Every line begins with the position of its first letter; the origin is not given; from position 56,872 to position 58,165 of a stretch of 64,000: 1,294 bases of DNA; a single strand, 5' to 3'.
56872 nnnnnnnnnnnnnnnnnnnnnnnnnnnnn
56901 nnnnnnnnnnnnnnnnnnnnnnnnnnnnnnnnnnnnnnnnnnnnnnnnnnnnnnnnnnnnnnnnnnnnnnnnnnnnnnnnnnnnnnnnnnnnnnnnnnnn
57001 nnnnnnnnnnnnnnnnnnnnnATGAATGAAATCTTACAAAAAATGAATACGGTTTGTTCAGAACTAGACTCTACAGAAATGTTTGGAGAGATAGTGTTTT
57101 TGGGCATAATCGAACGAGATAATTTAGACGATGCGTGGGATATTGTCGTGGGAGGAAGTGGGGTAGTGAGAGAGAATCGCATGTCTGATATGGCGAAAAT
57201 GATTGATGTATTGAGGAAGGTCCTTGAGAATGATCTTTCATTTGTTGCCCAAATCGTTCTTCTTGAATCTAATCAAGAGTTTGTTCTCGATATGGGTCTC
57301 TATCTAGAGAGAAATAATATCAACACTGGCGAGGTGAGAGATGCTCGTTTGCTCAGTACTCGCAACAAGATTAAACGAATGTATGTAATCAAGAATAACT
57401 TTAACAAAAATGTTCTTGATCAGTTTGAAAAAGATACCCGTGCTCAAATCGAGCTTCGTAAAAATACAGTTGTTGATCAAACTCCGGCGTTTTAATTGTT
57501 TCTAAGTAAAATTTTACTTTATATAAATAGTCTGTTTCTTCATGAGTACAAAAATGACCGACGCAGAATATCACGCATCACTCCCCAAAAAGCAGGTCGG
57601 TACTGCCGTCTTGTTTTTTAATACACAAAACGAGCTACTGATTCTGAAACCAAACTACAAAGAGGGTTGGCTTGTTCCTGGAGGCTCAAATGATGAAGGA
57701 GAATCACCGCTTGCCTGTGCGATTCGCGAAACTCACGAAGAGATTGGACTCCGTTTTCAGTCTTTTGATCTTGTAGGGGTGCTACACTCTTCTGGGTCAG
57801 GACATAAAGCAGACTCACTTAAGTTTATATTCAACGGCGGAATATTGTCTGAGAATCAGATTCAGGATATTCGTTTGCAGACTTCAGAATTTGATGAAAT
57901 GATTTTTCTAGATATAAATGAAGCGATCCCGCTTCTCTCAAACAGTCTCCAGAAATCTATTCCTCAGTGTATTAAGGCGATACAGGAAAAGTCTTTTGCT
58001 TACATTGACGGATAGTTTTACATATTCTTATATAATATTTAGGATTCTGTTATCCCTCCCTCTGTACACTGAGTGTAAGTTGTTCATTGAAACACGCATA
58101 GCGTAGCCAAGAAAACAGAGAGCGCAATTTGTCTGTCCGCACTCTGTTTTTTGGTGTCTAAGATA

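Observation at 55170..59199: Accessory islet downstream of tRNA-Gln: PHP phosphoesterase, ParB-like nuclease, HEPN module, NUDIX hydrolase, radical SAM protein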

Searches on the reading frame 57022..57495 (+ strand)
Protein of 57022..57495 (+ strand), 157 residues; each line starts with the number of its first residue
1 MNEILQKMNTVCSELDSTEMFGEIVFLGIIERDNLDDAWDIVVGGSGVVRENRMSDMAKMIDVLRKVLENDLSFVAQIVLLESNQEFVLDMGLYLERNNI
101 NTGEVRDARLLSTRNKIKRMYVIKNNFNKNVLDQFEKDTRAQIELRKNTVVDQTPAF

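Call 4: search_protein_families(library=pfam, proteins=[window:57022-57495:+], max_evalue=1)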
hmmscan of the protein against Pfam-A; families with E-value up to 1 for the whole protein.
window:57022-57495:+ (157 aa): 1 family
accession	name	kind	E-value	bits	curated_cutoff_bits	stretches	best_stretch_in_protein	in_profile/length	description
PF19238.5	Radical_SAM_2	-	0.16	12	26.7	0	56-84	100-129/151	Radical SAM-like domain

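Call 5: search_protein_families(library=padloc, proteins=[window:57022-57495:+], max_evalue=1)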
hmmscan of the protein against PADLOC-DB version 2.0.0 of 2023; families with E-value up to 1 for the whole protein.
window:57022-57495:+ (157 aa): 0 families

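Call 6: search_protein_families(library=ncbifam, proteins=[window:57022-57495:+], max_evalue=1)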
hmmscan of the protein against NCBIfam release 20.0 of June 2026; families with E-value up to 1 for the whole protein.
window:57022-57495:+ (157 aa): 1 family
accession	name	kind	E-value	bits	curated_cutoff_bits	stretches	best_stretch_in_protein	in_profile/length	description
NF008322.0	PRK11113.1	equivalog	0.065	11.7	527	1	39-75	350-387/477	serine-type D-Ala-D-Ala carboxypeptidase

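Call 7: search_protein_families(library=phrogs, proteins=[window:57022-57495:+], max_evalue=1)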
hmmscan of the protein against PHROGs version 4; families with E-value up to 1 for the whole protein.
window:57022-57495:+ (157 aa): 3 families
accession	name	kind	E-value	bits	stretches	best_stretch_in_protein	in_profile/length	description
phrog_5378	-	unknown function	0.05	15.1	1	59-133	8-79/93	-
phrog_28360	-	unknown function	0.16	13.1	1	115-157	6-50/70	-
phrog_5996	-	unknown function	0.78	11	1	98-143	2-47/93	-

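Call 17: search_solved_structures(query=window:57022-57495:+, max_evalue=10)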
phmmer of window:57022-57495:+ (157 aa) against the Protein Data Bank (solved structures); distinct sequences matched with E-value up to 10: 0.

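Call 31: find_homologous_proteins(query=window:57022-57495:+, max_evalue=0.001)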
Query window:57022-57495:+ (157 aa): 4 proteins with E <= 0.001 among 24 candidates.
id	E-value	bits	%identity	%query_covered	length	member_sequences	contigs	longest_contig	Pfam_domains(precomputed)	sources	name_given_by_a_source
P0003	1.5e-93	328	100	100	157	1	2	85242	-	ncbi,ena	-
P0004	6.3e-91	320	98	100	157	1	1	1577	-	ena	-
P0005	2.6e-89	314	94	100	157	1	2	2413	-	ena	-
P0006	1.0e-84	299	90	100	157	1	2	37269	-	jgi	jgi:hypothetical protein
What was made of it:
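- Tried and rejected: p157: 5.8 billion proteins yielded only near-identical copies (call 31).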

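Call 62: find_encoding_contigs(protein=P0005, flank=10000, max_places=5)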
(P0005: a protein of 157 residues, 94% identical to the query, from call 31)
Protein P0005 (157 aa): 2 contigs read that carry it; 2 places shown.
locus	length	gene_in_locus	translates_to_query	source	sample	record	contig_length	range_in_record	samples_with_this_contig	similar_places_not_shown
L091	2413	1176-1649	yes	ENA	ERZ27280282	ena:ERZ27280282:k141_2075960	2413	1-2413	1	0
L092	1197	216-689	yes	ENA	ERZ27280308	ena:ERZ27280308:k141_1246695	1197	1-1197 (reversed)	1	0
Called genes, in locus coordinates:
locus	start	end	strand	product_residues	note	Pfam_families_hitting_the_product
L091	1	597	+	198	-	?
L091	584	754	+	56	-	-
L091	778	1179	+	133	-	PF05168:HEPN (faint)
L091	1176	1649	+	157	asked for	-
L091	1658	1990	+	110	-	-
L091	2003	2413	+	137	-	?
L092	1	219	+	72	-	?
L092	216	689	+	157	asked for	-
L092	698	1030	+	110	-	-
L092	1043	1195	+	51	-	?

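Call 70: predict_structure(alignment_id=A3)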
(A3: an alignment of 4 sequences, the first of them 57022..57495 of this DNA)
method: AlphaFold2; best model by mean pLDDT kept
length: 157 residues; sequences in the alignment: 4
mean_pLDDT: 45.0   pTM: 0.40
mean pLDDT of the five models: 45.0, 44.9, 43.5, 38.1, 37.9
residues with pLDDT >= 90: 0; 70-90: 0; 50-70: 50; < 50: 107
segments of 3 or more residues with pLDDT < 50: 21-23, 36-39, 45-55, 70-122, 125-157
pLDDT, mean of each block of 10 residues (from residue 1): 59 59 52 49 46 50 59 40 30 30 28 42 47 45 44 35
secondary structure, 60 per line:
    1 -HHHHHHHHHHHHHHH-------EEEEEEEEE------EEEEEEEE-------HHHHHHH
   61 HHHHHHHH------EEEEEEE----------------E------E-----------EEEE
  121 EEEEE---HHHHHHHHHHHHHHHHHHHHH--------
elements in order: H2-16 E24-32 E39-46 H54-68 E75-81 E117-125 H129-149
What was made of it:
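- The predicted alpha-beta-beta-alpha-beta order is compatible (call 70).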

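Call 72: fold_search(model_id=the predicted structure, library=pdb)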
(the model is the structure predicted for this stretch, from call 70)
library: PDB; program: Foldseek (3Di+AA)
matches with E <= 10: 974; with E <= 0.001: 0
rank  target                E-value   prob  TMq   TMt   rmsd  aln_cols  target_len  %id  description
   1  2rff                  7.2e-02  0.92  0.33  0.44   3.3        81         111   17  Crystal structure of a putative nucleotidyltransferase (NP_343093.1) from Sulfolobus solfataricus at 1.40 A resolution (released 2007-10-16)
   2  5o5j_C                8.6e-02  0.82  0.32  0.26   4.9        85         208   14  Structure of the 30S small ribosomal subunit from Mycobacterium smegmatis (released 2017-07-12)
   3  8hhj_A                8.6e-02  0.77  0.33  0.46   4.4        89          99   16  Crystal structure of the MafB2-CTMGI-2B16B6/MafI2MGI-2B16B6 complex (released 2023-11-15)
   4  7ae2_B                1.0e-01  0.72  0.38  0.42   9.1       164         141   10  Crystal structure of HEPN(H107A-Y109F) toxin in complex with MNT antitoxin (released 2020-12-30)
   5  7ae9_F                1.0e-01  0.63  0.37  0.40  10.0       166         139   12  Crystal structure of mono-AMPylated HEPN(R46E) toxin in complex with MNT antitoxin (released 2020-12-30)
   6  5ird_MODEL_1_A        1.2e-01  0.30  0.26  0.31   6.3       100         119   10  Solution structure of Rv1466 from Mycobacterium tuberculosis, a protein associated with [Fe-S] complex assembl (released 2016-05-25)
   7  1vla_A                1.3e-01  0.82  0.32  0.34   4.7        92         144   12  Crystal structure of Hydroperoxide resistance protein OsmC (TM0919) from Thermotoga maritima at 1.80 A resolution (released 2004-08-17)
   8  7ae9_H                1.3e-01  0.47  0.35  0.39   9.9       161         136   10  Crystal structure of mono-AMPylated HEPN(R46E) toxin in complex with MNT antitoxin (released 2020-12-30)
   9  1vla_B                1.5e-01  0.75  0.31  0.34   4.9        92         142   11  Crystal structure of Hydroperoxide resistance protein OsmC (TM0919) from Thermotoga maritima at 1.80 A resolution (released 2004-08-17)
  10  6qfj_A                1.6e-01  0.84  0.35  0.57   4.8        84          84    8  MamB CTD magnetosome protein [Desulfamplus magnetovallimortis BW-1] (released 2019-02-06)
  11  6wfg_E                1.7e-01  0.28  0.20  0.21   5.3        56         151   12  Crystal structure of human Naa50 in complex with an inhibitor (compound 3) identified using DNA encoded library techno (released 2020-07-01)
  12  5jpq_s                1.8e-01  0.69  0.34  0.30   4.9        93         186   13  Cryo-EM structure of the 90S pre-ribosome (released 2016-07-27)
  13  4nwr_E                1.8e-01  0.38  0.28  0.28   7.9        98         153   16  Computationally Designed Two-Component Self-Assembling Tetrahedral Cage T33-28 (released 2014-05-28)
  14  5ho5_C                1.9e-01  0.38  0.26  0.39   6.1        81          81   12  MamB (released 2017-02-01)
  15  5hok_C                2.2e-01  0.35  0.26  0.39   6.1        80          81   12  MamB-CTD mutant - D247A (released 2017-02-01)
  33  7ae9_E                3.6e-01  0.33  0.34  0.36   9.9       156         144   11  Crystal structure of mono-AMPylated HEPN(R46E) toxin in complex with MNT antitoxin (released 2020-12-30)
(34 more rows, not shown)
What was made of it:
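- The top Foldseek hit of the p157 model is the Sulfolobus minimal NTase 2rff (probability 0.92), and chains of the HEPN-MNT complexes 7ae2 and 7ae9 rank 4, 5 and 8 (call 72).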

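Call 97: search_protein_families(library=pfam, proteins=[L091:1658-1990:+], max_evalue=1)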
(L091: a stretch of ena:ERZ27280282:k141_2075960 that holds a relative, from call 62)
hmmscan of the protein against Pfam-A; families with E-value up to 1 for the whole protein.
L091:1658-1990:+ (110 aa): 1 family
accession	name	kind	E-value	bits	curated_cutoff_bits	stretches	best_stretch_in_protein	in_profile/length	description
PF11331.13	Zn_ribbon_12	-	0.11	12.7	27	0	70-97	5-32/45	EDR4 zinc-ribbon domain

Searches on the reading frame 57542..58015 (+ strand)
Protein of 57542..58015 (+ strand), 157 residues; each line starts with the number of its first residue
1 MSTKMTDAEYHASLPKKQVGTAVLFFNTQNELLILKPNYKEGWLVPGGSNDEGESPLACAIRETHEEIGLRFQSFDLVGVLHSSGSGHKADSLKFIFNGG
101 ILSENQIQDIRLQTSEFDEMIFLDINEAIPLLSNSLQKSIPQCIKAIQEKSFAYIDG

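Call 4: search_protein_families(library=pfam, proteins=[window:57542-58015:+], max_evalue=1)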
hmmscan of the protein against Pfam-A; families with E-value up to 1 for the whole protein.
window:57542-58015:+ (157 aa): 1 family
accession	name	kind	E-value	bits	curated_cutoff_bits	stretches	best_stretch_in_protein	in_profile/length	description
PF00293.34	NUDIX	-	3.4e-15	56.7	21.1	1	17-138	2-129/134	NUDIX domain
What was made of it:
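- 57542..58015 (+): NUDIX hydrolase (157 aa) with a complete Nudix box. It occupies a slot where NUDIX genes are exchanged between relatives. Pfam NUDIX 3.4e-15 (call 4).
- Checked: NUDIX ORF 57542-58015 hits Pfam at 3.4e-15 (call 4) and has a complete Nudix box.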

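Call 5: search_protein_families(library=padloc, proteins=[window:57542-58015:+], max_evalue=1)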
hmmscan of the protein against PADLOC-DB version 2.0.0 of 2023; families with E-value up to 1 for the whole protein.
window:57542-58015:+ (157 aa): 1 family
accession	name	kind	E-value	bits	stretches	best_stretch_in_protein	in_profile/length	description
PDLC04899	PDC-S07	-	8.8e-06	23.4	1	18-76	8-68/135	-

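Call 6: search_protein_families(library=ncbifam, proteins=[window:57542-58015:+], max_evalue=1)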
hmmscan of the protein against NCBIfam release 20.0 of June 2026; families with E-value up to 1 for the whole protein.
window:57542-58015:+ (157 aa): 18 families
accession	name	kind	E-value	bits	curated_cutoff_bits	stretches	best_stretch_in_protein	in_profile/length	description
NF041652.1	Nud_hyd_Dein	equivalog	1.6e-07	31.7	200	1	15-81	10-83/152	Nudix hydrolase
TIGR00586.1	mutt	equivalog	1.3e-06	28.4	97.9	1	16-84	4-75/129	8-oxo-dGTP diphosphatase MutT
NF001935.0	PRK00714.1-2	equivalog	3.3e-06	26.7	259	1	22-79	12-69/183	RNA pyrophosphohydrolase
NF006961.0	PRK09438.1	equivalog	6e-06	25.8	103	1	16-73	6-64/151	dihydroneopterin triphosphate diphosphatase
TIGR02705.1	nudix_YtkD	equivalog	2.1e-05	24.1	154.4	1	18-80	22-84/156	RNA deprotection pyrophosphohydrolase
NF001937.0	PRK00714.1-4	equivalog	4.3e-05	23.2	139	1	20-79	10-69/161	RNA pyrophosphohydrolase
NF001936.0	PRK00714.1-3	equivalog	5.8e-05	23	118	1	28-70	21-64/155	RNA pyrophosphohydrolase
NF001934.0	PRK00714.1-1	equivalog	0.00024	20.6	241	1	23-77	13-67/176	RNA pyrophosphohydrolase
NF008044.0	PRK10776.1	equivalog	0.00038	20.3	148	1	40-82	30-72/130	8-oxo-dGTP diphosphatase MutT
NF006530.0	PRK08999.1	equivalog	0.00074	18.7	245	1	38-75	30-67/315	Nudix family hydrolase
NF001938.0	PRK00714.1-5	equivalog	0.00081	18.8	116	1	30-71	25-75/172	RNA pyrophosphohydrolase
NF007980.0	PRK10707.1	equivalog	0.0015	18.2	134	1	45-86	64-106/192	CoA pyrophosphatase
NF052459.1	OxoGTPPhMutT1Mycb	equivalog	0.0021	17.2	475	1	32-73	21-61/292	8-oxo-(d)GTP phosphatase MutT1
NF008736.0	PRK11762.1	equivalog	0.0061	16.1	169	1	45-85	78-118/186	ADP compounds hydrolase NudE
TIGR00052.1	TIGR00052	subfamily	0.019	14.5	79.55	1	48-101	87-138/188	nudix-type nucleoside diphosphatase, YffH/AdpP family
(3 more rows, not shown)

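Call 7: search_protein_families(library=phrogs, proteins=[window:57542-58015:+], max_evalue=1)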
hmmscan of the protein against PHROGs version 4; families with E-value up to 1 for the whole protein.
window:57542-58015:+ (157 aa): 7 families
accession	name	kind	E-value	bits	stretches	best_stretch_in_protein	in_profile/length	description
phrog_1198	-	other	8.2e-15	56.2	1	10-155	30-180/253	MutT/NUDIX hydrolase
phrog_1185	-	other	3.1e-09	37.7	1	33-150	171-295/301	nudix hydrolase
phrog_19657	-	other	1.4e-08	35.9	1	37-138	55-160/176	nudix hydrolase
phrog_25541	-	unknown function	5.4e-07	30.3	1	14-143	72-193/210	-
phrog_6216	-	unknown function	5.5e-06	26.4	1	22-73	5-56/545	-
phrog_15528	-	head and packaging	6.1e-05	22.6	1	19-80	522-582/794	portal protein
phrog_10313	-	other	0.00064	20.5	1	15-85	10-82/159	nudix hydrolase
